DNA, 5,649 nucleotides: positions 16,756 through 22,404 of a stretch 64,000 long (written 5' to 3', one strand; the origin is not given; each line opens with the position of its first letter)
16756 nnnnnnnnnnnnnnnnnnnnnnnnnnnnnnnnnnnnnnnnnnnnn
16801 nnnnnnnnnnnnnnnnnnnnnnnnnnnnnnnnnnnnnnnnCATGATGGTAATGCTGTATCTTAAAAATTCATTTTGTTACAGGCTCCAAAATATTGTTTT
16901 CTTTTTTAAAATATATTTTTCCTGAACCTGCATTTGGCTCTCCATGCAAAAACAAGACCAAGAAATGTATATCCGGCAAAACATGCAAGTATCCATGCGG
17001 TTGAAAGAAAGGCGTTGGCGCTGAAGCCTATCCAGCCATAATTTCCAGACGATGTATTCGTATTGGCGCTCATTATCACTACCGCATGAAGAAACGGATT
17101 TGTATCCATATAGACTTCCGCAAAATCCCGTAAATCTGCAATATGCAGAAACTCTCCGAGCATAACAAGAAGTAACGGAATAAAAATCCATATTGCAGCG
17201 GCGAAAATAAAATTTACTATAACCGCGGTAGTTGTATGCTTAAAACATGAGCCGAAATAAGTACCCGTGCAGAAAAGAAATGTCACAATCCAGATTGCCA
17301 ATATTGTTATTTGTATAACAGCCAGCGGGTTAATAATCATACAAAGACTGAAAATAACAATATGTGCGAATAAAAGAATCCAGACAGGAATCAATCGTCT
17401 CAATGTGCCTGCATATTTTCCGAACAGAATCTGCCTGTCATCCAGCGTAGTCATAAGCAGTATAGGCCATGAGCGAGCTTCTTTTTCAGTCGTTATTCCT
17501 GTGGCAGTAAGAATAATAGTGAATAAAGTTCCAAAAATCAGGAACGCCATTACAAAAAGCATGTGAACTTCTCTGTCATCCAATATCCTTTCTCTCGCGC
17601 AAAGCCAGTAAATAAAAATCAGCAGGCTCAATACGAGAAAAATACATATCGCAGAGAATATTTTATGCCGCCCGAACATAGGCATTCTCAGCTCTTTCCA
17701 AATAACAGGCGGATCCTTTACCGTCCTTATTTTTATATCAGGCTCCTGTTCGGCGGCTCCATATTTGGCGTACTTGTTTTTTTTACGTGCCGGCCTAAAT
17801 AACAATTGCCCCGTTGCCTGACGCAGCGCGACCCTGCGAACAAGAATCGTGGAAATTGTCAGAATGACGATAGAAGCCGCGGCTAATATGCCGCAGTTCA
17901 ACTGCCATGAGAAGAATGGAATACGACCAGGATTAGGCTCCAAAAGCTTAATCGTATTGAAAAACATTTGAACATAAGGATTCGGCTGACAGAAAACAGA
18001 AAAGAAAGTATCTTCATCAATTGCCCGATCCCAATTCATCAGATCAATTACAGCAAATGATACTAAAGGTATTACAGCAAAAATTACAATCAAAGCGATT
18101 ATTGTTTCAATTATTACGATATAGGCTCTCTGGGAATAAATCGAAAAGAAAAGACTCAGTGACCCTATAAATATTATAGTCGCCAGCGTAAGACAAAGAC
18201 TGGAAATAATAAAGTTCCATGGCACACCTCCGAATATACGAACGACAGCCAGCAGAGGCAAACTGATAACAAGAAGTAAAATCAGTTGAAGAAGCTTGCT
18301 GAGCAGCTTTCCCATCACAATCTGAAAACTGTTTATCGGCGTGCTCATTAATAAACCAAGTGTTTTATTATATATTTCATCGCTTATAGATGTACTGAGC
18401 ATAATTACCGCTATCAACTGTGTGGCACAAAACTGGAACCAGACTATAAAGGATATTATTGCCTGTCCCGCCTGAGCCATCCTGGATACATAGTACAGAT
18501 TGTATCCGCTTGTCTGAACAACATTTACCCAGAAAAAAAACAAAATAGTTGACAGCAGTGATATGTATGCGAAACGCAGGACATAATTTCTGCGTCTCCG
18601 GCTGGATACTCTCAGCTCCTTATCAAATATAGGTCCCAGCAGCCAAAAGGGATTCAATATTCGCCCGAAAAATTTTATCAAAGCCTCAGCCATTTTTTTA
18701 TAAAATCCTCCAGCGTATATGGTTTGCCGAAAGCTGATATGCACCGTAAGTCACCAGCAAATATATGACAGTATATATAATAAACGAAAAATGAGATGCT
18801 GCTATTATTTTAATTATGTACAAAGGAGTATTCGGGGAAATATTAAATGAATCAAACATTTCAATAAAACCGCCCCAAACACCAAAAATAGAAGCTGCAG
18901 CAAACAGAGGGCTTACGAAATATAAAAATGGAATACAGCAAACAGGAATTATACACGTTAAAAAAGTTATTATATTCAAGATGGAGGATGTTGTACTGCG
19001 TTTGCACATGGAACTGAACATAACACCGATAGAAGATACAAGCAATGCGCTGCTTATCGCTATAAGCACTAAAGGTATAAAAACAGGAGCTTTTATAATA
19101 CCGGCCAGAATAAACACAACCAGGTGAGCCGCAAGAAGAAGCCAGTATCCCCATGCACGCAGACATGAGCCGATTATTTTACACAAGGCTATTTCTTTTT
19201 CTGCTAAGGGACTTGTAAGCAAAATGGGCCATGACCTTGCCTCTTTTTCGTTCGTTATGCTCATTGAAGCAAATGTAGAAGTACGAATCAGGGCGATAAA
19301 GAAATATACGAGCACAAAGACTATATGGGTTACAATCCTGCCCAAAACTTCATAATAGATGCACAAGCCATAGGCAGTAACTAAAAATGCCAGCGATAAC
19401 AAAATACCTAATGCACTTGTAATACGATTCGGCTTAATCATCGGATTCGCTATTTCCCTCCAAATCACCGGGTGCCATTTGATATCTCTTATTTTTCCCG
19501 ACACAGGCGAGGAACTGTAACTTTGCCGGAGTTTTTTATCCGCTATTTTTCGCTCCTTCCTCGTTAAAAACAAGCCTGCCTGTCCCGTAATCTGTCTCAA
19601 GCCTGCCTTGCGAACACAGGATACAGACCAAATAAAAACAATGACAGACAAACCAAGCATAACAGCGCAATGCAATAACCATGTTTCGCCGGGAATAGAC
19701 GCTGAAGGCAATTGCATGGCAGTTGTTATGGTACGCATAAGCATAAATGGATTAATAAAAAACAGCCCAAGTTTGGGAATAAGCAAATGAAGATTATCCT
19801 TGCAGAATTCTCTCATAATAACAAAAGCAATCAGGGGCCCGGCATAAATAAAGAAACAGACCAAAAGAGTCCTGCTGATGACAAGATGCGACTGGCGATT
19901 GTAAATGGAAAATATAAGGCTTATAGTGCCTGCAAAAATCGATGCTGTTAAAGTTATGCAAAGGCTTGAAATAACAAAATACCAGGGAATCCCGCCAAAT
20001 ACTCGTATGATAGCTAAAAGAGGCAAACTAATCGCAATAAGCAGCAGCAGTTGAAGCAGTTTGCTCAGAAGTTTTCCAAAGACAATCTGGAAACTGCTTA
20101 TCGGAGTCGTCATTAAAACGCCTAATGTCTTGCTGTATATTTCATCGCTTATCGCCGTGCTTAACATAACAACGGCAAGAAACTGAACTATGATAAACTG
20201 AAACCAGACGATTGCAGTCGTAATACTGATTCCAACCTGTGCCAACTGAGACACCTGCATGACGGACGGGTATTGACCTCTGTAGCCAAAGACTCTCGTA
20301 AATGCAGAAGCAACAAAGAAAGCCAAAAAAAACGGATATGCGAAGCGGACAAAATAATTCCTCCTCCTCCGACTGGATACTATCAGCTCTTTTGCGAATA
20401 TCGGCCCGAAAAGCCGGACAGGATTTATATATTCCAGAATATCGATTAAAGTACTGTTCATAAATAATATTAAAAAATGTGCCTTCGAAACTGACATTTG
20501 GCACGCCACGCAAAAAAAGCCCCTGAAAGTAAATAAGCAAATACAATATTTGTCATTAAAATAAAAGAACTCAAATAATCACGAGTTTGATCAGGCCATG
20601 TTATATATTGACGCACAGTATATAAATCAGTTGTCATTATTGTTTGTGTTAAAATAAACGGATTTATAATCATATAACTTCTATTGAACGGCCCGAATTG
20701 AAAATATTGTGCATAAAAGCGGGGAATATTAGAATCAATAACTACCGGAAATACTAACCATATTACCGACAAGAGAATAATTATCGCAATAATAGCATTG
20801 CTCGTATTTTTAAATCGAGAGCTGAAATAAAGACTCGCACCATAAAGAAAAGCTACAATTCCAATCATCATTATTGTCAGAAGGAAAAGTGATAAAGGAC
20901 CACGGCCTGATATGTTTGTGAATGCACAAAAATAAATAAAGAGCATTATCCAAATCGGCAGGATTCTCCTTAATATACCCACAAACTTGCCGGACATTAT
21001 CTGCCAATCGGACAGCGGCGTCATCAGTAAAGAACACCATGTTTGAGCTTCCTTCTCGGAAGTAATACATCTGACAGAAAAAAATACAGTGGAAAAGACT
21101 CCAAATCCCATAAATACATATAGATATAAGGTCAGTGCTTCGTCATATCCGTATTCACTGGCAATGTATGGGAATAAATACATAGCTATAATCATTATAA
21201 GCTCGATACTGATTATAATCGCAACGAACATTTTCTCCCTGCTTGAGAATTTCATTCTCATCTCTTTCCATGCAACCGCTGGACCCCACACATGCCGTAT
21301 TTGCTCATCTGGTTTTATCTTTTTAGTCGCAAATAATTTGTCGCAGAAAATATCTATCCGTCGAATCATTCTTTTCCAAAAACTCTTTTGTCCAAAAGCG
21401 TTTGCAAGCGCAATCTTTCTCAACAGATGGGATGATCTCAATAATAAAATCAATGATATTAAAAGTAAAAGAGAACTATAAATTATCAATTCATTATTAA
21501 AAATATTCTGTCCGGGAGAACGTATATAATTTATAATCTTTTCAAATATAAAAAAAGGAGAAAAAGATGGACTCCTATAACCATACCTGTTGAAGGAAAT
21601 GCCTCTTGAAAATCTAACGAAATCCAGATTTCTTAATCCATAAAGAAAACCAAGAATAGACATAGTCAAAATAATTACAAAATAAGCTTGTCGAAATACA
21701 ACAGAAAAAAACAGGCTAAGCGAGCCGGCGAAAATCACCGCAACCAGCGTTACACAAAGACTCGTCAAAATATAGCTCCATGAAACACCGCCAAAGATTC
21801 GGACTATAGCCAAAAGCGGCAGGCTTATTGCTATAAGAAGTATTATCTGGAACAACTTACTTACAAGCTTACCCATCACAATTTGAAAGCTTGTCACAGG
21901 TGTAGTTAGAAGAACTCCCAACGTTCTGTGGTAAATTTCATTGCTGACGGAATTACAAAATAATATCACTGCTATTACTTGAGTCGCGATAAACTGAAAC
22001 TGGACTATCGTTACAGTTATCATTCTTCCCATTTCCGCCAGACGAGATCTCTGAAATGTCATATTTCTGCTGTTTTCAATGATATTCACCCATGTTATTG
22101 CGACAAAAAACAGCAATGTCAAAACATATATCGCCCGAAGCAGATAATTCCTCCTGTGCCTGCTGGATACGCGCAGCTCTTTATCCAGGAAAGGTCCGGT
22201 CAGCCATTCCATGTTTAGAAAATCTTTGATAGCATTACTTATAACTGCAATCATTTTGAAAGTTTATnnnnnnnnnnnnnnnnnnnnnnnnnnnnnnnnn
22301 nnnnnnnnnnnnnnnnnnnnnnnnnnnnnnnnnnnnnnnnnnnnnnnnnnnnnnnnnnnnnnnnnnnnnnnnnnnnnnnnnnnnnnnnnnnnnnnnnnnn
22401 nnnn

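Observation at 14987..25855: Six tandem paralogous double ABC-2 permeases (12 permease modules) behind a single ABC-2 ATPase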

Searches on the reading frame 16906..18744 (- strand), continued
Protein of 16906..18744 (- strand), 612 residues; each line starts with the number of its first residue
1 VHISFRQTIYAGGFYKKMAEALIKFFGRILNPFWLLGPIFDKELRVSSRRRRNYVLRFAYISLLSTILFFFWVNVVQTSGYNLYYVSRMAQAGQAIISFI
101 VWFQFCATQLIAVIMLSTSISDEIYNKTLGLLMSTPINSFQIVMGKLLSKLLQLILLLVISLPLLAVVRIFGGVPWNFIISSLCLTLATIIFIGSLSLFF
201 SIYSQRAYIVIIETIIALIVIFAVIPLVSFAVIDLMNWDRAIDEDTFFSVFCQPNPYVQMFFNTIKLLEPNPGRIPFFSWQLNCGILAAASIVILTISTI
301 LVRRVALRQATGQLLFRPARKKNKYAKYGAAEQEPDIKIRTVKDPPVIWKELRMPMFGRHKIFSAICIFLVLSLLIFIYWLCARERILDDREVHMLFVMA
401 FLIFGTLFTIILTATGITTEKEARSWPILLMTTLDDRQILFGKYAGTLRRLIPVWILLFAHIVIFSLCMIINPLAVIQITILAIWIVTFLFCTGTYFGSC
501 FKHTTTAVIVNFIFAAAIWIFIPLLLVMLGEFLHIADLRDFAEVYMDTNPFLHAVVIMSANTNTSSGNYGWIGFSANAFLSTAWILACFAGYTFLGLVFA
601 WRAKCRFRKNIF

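Call 74: search_protein_families(library=pfam, proteins=[L033:8929-9846:+, L033:12265-13194:+, L033:8253-8927:+, L033:10244-12025:+, L048:355-1857:+, L041:200-1927:+], max_evalue=0.001)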
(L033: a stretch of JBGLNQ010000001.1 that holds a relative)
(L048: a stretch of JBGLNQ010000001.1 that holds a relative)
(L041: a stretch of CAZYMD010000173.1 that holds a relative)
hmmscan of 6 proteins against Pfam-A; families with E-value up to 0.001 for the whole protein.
L033:8929-9846:+ (305 aa): 2 families
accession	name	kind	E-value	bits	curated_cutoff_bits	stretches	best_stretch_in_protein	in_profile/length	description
PF22633.2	F5_F8_type_C_2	-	1.3e-05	26.2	27.8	1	174-254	2-74/91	NedA-like, galactose-binding domain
PF00754.31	F5_F8_type_C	-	8e-05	23.2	28.2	1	171-297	14-127/127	F5/8 type C domain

L033:12265-13194:+ (309 aa): 1 family
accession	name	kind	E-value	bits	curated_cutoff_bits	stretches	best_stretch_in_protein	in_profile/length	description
PF01261.30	AP_endonuc_2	-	1.5e-30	107.2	31.1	1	50-305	2-248/249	Xylose isomerase-like TIM barrel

L033:8253-8927:+ (224 aa): 5 families
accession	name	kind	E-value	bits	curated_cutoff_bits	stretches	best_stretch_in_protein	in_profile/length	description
PF04545.22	Sigma70_r4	-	8.1e-14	51.3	24.1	1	165-214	1-50/50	Sigma-70, region 4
PF08281.18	Sigma70_r4_2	-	5.4e-12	45.6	25.7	1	161-212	3-54/54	Sigma-70, region 4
PF04542.20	Sigma70_r2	-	1.3e-09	38.2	24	1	63-130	1-68/71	Sigma-70 region 2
PF07638.17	Sigma70_ECF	-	3.6e-05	24.2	21.1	1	55-216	14-183/185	ECF sigma factor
PF13613.12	HTH_Tnp_4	-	0.00017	21.6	27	1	168-216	2-51/53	Helix-turn-helix of DDE superfamily endonuclease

L033:10244-12025:+ (593 aa): 4 families
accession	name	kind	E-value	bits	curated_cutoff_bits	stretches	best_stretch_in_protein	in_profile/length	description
PF12679.13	ABC2_membrane_2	-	5.7e-16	59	27.2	2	22-283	3-274/283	ABC-2 family transporter protein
PF12730.13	ABC2_membrane_4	-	0.00011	22.6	27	1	39-205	16-177/179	ABC-2 family transporter protein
PF12698.13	ABC2_membrane_3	-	0.00066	19.3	31.6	0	370-580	158-344/347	ABC-2 family transporter protein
PF13346.12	ABC2_membrane_5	-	0.00073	19.6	25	1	80-234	32-186/205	ABC-2 family transporter protein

L048:355-1857:+ (501 aa): 13 families
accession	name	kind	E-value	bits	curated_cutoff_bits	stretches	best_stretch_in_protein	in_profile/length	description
PF00005.33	ABC_tran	-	2e-52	177.9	25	2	20-192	1-137/137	ABC transporter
PF13304.12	AAA_21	-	3e-14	54.2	27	0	34-50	3-19/304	AAA domain, putative AbiEii toxin, Type IV TA system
PF12848.13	ABC_tran_Xtn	-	5.1e-14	52.6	25.9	1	231-319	1-85/85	ABC transporter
PF02463.25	SMC_N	-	1.2e-08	35.1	40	1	34-238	28-216/220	RecF/RecN/SMC N terminal domain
PF13555.12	AAA_29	-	1.3e-07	31.7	27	0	355-374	20-39/61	P-loop containing region of AAA domain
PF13476.12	AAA_23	-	3.4e-07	31.5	27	0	347-375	10-37/201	AAA domain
PF00006.31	ATP-synt_ab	-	6.3e-06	26.4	29.5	0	349-376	6-33/213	ATP synthase alpha/beta family, nucleotide-binding domain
PF13191.12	AAA_16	-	3.4e-05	24.9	32.6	0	361-396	28-63/167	AAA ATPase domain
PF03308.22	MeaB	-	5.2e-05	22.8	23.1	0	346-375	22-51/273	Methylmalonyl Co-A mutase-associated GTPase MeaB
PF13401.12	AAA_22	-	0.00012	22.8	27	0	362-392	10-33/130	AAA domain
PF13604.12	AAA_30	-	0.00014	22.1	27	0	362-460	23-82/191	AAA domain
PF13238.12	AAA_18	-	0.0002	22.3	29.4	0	35-82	3-49/128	AAA domain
PF03266.21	NTPase_1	-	0.00045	20.5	23.9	0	33-125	2-97/168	NTPase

L041:200-1927:+ (576 aa): 2 families
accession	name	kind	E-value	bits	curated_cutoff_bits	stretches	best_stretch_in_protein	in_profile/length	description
PF12679.13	ABC2_membrane_2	-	6.8e-16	58.8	27.2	2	5-231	2-246/283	ABC-2 family transporter protein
PF12698.13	ABC2_membrane_3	-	4e-05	23.3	31.6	0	359-555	162-340/347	ABC-2 family transporter protein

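Call 76: search_protein_families(library=pfam, proteins=[L048:5454-8303:-, L048:8339-9922:+, L048:10001-11695:+, L048:11559-13079:+, L048:13076-14161:+, L048:14139-14735:+, L048:14736-15956:+, L048:3060-4142:-, L048:4260-5111:-], max_evalue=0.001)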
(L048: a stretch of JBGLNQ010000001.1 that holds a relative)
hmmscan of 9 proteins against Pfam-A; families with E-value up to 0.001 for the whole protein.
L048:5454-8303:- (949 aa): 5 families
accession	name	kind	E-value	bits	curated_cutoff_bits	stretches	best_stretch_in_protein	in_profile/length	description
PF25390.1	WD40_RLD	-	4.3e-80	270.2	150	2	129-475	30-299/363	RCC1-like domain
PF00415.24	RCC1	-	1e-53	180.1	21.7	5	383-436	1-50/50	Regulator of chromosome condensation (RCC1) repeat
PF13540.12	RCC1_2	-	1.3e-35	120.7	22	3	367-396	1-30/30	Regulator of chromosome condensation (RCC1) repeat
PF13229.12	Beta_helix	-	6e-22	78.4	25.9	3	547-686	2-152/158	Right handed beta helix region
PF25384.1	Alsin_RLD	-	0.00013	21.9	100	0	367-443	277-353/405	Alsin RCC1-like domain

L048:8339-9922:+ (527 aa): 3 families
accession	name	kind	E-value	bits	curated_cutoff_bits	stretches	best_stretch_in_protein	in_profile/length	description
PF12679.13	ABC2_membrane_2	-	1.6e-10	41.2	27.2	2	1-190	80-274/283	ABC-2 family transporter protein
PF12698.13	ABC2_membrane_3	-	7.2e-05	22.5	31.6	1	309-473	165-320/347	ABC-2 family transporter protein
PF12730.13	ABC2_membrane_4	-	0.00059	20.3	27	1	2-91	63-158/179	ABC-2 family transporter protein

L048:10001-11695:+ (564 aa): 2 families
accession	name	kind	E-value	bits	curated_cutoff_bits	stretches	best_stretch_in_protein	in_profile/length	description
PF12679.13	ABC2_membrane_2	-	8.4e-12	45.4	27.2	2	22-282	3-275/283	ABC-2 family transporter protein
PF12730.13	ABC2_membrane_4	-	8.3e-05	23.1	27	1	42-206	15-168/179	ABC-2 family transporter protein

L048:11559-13079:+ (506 aa): 9 families
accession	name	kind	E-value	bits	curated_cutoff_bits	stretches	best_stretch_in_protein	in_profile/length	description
PF13424.12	TPR_12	-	3.6e-09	37.1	30.1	0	218-277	4-68/77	Tetratricopeptide repeat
PF10602.15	RPN7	-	2.3e-06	27.9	29.6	0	366-503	35-138/174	26S proteasome subunit RPN7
PF13432.12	TPR_16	-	2.8e-06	28.1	32.7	0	121-162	14-52/65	Tetratricopeptide repeat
PF13181.12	TPR_8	-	3.8e-06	27.1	25.7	0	295-320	3-28/34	Tetratricopeptide repeat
PF07719.23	TPR_2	-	5.8e-06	26.5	27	0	294-320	2-28/34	Tetratricopeptide repeat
PF13176.12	TPR_7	-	2.2e-05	24.7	27.9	0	295-323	1-31/36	Tetratricopeptide repeat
PF13428.12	TPR_14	-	0.0002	22.1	23.5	0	295-321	3-29/44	Tetratricopeptide repeat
PF00515.34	TPR_1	-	0.00025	21.1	27.8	0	295-320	3-28/34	Tetratricopeptide repeat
PF13431.12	TPR_17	-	0.00052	20.5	24.4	0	141-162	13-34/34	Tetratricopeptide repeat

L048:13076-14161:+ (361 aa): 4 families
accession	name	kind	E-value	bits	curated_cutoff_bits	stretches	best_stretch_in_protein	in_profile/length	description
PF07719.23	TPR_2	-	1.3e-05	25.4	27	1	229-252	5-28/34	Tetratricopeptide repeat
PF13174.12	TPR_6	-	0.00024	22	26.3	0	271-299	4-33/33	Tetratricopeptide repeat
PF13428.12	TPR_14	-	0.0003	21.6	23.5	0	230-261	6-36/44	Tetratricopeptide repeat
PF00515.34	TPR_1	-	0.00072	19.7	27.8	0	230-253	6-29/34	Tetratricopeptide repeat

L048:14139-14735:+ (198 aa): 1 family
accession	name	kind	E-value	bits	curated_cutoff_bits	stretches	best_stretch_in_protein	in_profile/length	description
PF00072.30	Response_reg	-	2e-09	38.1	30.2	1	16-142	1-110/111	Response regulator receiver domain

L048:14736-15956:+ (406 aa): 1 family
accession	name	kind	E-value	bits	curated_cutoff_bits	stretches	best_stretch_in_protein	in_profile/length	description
PF01916.23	DS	-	5.3e-95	318.5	27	1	91-384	2-286/288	Deoxyhypusine synthase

L048:3060-4142:- (360 aa): 1 family
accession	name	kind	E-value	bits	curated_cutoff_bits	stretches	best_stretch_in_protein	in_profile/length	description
PF01544.23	CorA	-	5.6e-76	256.1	27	1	68-356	4-292/292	CorA-like Mg2+ transporter protein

L048:4260-5111:- (283 aa): 1 family
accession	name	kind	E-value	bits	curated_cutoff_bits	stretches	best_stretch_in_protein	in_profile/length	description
PF06283.17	ThuA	-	6e-31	108.8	33.4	1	66-277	1-209/209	Trehalose utilisation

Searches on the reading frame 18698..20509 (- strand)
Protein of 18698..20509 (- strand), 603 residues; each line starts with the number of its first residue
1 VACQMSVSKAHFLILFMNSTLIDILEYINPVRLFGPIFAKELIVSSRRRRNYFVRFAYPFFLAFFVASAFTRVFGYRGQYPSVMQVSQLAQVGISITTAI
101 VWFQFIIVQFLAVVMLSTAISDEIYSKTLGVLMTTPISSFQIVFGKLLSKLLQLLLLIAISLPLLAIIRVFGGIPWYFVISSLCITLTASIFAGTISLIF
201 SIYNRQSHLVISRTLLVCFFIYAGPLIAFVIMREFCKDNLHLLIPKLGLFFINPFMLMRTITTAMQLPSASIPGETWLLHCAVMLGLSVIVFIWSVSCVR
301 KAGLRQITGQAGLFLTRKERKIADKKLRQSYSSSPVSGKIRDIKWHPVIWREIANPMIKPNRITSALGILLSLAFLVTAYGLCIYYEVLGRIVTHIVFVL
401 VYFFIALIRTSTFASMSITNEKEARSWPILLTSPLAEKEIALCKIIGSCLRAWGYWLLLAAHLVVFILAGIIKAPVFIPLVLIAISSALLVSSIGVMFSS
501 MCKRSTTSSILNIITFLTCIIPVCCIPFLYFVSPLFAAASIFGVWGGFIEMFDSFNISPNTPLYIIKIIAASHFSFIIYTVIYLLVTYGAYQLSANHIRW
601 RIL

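Call 4: search_protein_families(library=pfam, proteins=[window:18698-20509:-], max_evalue=0.01)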
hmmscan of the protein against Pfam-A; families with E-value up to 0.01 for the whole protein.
window:18698-20509:- (603 aa): 2 families
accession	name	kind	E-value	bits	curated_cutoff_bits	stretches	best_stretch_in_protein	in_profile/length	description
PF12679.13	ABC2_membrane_2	-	8e-14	52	27.2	2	286-591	19-278/283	ABC-2 family transporter protein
PF12730.13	ABC2_membrane_4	-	0.0026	18.2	27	1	58-220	21-176/179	ABC-2 family transporter protein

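Call 5: search_protein_families(library=ncbifam, proteins=[window:18698-20509:-], max_evalue=0.01)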
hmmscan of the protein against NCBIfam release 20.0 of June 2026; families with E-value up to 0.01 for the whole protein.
window:18698-20509:- (603 aa): 1 family
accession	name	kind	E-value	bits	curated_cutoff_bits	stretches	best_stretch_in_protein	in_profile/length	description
NF038293.1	permease_SagH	equivalog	0.0021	16.9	450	0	410-527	192-308/370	SagH family ABC transporter permease subunit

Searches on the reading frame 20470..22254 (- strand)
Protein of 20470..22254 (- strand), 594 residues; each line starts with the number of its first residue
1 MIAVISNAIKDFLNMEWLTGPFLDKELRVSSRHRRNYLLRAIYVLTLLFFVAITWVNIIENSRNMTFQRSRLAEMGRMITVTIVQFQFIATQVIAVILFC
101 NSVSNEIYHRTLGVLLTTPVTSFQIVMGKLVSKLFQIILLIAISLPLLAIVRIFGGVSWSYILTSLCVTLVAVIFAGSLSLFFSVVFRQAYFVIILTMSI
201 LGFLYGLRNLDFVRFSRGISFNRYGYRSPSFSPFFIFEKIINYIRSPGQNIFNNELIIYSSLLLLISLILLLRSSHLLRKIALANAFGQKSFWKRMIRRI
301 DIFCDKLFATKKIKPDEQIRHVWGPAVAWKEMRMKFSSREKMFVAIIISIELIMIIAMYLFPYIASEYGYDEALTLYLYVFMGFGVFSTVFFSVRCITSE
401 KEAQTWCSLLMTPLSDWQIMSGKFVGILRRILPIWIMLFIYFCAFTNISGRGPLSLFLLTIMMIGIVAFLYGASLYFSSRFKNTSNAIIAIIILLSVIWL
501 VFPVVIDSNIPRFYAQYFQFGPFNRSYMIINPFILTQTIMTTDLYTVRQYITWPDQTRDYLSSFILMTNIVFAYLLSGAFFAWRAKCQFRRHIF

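Call 4: search_protein_families(library=pfam, proteins=[window:20470-22254:-], max_evalue=0.01)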
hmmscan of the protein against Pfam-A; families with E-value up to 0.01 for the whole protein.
window:20470-22254:- (594 aa): 3 families
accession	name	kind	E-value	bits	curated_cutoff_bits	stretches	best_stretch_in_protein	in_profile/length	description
PF12679.13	ABC2_membrane_2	-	2.4e-14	53.7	27.2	2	24-200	5-191/283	ABC-2 family transporter protein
PF12730.13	ABC2_membrane_4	-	2.9e-06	27.8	27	2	36-198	13-173/179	ABC-2 family transporter protein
PF12698.13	ABC2_membrane_3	-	2.3e-05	24.1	31.6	1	370-574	156-335/347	ABC-2 family transporter protein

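Call 5: search_protein_families(library=ncbifam, proteins=[window:20470-22254:-], max_evalue=0.01)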
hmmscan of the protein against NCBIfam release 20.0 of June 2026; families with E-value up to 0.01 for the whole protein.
window:20470-22254:- (594 aa): 1 family
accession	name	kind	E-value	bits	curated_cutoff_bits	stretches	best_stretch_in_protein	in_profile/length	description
TIGR03518.1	ABC_perm_GldF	equivalog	4.5e-07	30.1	288.5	1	327-502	4-179/240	gliding motility-associated ABC transporter permease subunit GldF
